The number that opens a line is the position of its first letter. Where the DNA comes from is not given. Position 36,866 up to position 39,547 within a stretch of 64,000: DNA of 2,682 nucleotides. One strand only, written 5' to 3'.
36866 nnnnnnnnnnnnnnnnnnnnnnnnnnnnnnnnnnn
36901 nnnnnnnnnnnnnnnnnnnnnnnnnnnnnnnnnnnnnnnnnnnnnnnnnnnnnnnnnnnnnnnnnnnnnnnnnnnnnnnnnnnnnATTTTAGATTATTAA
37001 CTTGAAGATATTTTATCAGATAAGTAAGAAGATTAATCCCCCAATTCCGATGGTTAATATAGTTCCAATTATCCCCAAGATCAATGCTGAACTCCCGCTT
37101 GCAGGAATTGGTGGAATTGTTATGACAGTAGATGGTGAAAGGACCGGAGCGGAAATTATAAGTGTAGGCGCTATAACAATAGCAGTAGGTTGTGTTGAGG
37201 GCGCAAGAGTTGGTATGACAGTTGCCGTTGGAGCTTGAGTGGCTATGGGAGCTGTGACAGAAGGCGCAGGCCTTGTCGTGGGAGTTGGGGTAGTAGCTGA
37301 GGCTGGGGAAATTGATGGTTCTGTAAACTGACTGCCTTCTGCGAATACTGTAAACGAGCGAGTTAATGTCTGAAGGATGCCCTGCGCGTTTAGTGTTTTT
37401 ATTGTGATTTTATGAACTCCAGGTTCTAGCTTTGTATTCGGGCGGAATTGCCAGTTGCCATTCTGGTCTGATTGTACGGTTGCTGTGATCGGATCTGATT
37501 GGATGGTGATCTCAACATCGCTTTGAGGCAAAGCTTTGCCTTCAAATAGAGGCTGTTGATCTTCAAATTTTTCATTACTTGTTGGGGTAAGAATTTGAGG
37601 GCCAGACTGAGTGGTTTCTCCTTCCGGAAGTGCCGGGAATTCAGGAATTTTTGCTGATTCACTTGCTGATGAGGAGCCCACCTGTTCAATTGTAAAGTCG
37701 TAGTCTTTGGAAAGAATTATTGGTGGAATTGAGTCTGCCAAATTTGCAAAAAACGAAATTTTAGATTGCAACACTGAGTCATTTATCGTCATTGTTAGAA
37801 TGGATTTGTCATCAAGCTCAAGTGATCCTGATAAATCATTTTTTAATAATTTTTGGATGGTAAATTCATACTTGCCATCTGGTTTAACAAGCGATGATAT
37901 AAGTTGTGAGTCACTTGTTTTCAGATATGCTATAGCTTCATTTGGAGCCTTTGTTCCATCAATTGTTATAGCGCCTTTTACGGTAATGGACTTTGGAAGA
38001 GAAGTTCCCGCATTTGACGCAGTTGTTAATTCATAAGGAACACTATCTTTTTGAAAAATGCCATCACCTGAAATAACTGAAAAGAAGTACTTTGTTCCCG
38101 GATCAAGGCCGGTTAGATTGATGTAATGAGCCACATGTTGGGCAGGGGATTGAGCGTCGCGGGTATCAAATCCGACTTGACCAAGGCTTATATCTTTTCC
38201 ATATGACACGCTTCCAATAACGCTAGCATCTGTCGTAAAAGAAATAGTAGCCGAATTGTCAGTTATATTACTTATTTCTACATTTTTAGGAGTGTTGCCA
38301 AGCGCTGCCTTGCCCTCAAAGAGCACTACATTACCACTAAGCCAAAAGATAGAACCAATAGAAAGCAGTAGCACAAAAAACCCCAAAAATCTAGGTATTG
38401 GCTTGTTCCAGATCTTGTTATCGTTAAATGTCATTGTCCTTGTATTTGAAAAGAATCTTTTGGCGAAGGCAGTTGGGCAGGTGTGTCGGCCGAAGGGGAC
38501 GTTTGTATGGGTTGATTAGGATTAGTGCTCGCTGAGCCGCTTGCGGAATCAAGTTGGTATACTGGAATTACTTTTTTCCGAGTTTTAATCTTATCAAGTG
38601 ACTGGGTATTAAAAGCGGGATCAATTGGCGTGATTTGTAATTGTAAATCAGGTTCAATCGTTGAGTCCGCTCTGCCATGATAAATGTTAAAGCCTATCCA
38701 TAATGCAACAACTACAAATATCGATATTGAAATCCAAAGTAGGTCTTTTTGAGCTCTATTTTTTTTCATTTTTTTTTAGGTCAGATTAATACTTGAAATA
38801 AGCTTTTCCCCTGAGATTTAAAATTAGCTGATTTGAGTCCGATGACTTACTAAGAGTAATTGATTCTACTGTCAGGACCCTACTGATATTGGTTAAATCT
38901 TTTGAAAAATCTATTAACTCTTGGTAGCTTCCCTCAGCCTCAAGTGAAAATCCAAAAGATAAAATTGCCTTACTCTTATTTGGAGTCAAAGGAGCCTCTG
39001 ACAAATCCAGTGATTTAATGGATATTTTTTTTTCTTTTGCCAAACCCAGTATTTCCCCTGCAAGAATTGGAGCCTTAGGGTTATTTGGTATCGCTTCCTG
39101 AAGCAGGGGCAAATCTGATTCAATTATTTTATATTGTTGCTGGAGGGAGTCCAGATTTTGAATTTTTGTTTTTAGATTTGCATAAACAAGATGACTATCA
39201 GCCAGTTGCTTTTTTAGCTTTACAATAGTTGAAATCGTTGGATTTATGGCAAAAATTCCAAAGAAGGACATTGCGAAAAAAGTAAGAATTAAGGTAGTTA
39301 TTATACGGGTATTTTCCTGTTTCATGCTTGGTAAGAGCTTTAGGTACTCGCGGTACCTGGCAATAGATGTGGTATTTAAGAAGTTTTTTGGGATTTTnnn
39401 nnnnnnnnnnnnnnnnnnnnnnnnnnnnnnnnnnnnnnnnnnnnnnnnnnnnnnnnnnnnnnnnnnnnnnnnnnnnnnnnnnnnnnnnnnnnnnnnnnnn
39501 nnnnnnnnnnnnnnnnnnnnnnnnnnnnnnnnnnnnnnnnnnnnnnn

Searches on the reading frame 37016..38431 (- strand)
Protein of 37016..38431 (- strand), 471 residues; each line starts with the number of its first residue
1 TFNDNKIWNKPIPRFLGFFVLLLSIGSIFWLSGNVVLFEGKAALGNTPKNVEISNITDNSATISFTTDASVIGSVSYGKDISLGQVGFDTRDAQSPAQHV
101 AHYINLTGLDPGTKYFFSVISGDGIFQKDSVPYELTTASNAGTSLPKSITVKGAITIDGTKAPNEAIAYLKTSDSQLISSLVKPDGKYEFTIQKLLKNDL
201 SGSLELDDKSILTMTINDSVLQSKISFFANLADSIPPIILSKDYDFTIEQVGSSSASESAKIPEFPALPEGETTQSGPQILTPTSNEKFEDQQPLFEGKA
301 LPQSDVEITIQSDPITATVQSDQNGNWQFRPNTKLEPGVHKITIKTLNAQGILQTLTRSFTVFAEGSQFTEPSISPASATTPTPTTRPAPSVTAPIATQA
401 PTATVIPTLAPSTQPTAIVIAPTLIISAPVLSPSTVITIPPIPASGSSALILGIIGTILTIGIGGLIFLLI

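Call 51: search_protein_families(library=pfam, proteins=[window:37016-38431:-], max_evalue=0.001)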
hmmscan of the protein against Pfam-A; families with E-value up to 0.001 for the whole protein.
window:37016-38431:- (471 aa): 4 families
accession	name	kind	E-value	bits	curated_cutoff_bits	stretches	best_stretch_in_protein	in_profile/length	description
PF19077.6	Big_13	-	1.3e-09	38.9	27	1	287-361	22-99/102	Bacterial Ig-like domain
PF00041.27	fn3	-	4.3e-07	30.5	25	1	47-121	2-68/84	Fibronectin type III domain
PF16656.11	Pur_ac_phosph_N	-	1.6e-05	25.8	30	1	50-136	3-92/93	Purple acid Phosphatase, N-terminal domain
PF17936.7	Big_6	-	2e-05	25.2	27.6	0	155-203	15-63/83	Bacterial Ig domain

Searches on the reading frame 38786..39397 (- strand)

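Call 51: search_protein_families(library=pfam, proteins=[window:38786-39397:-], max_evalue=0.001)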
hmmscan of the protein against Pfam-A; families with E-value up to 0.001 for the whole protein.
window:38786-39397:- (203 aa): 1 family
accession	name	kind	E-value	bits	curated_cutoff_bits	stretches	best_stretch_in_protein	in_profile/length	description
PF04350.18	PilO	-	6.5e-14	52.7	22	1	62-198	5-139/145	Pilus assembly protein, PilO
